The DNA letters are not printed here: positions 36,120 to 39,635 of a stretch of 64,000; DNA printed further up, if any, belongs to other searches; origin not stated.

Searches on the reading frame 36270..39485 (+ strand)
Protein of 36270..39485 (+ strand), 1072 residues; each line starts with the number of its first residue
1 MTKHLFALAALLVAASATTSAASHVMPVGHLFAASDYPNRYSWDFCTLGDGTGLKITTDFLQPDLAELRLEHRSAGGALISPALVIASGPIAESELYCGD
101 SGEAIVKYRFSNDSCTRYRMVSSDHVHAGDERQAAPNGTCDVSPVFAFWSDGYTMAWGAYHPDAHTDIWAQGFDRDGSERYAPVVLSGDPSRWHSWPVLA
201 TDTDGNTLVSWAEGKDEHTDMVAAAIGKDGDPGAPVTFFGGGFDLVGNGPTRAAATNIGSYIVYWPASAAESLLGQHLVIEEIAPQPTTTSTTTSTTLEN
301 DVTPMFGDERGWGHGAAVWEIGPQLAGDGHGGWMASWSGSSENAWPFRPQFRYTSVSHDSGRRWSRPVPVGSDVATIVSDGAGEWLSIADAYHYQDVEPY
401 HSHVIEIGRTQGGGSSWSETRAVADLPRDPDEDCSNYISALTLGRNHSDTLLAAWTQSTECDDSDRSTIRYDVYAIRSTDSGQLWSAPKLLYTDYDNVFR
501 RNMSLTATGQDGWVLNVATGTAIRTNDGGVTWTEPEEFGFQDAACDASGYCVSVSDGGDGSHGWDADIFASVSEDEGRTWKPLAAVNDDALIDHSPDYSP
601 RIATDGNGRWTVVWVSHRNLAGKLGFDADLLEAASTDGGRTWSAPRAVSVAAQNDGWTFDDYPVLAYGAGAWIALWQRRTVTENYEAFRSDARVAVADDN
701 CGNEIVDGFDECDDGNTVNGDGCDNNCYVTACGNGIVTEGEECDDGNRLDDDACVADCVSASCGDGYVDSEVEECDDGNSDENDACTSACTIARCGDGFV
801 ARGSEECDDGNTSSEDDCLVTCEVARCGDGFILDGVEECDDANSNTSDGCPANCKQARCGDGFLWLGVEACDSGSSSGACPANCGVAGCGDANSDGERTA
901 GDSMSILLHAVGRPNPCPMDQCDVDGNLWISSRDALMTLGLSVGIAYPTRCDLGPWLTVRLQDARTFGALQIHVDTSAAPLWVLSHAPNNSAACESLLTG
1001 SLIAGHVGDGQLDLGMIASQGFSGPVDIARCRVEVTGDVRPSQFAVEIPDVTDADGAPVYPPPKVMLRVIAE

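Call 77: search_protein_families(library=pfam, proteins=[window:36270-39485:+], max_evalue=0.00001)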
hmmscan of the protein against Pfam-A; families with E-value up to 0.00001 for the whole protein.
window:36270-39485:+ (1072 aa): 2 families
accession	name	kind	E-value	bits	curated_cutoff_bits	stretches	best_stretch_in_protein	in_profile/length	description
PF13948.11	DUF4215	-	1.7e-23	83.1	27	0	789-822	16-46/47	Domain of unknown function (DUF4215)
PF13088.12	BNR_2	-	7.8e-10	39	31.4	1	411-657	26-213/277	BNR repeat-like domain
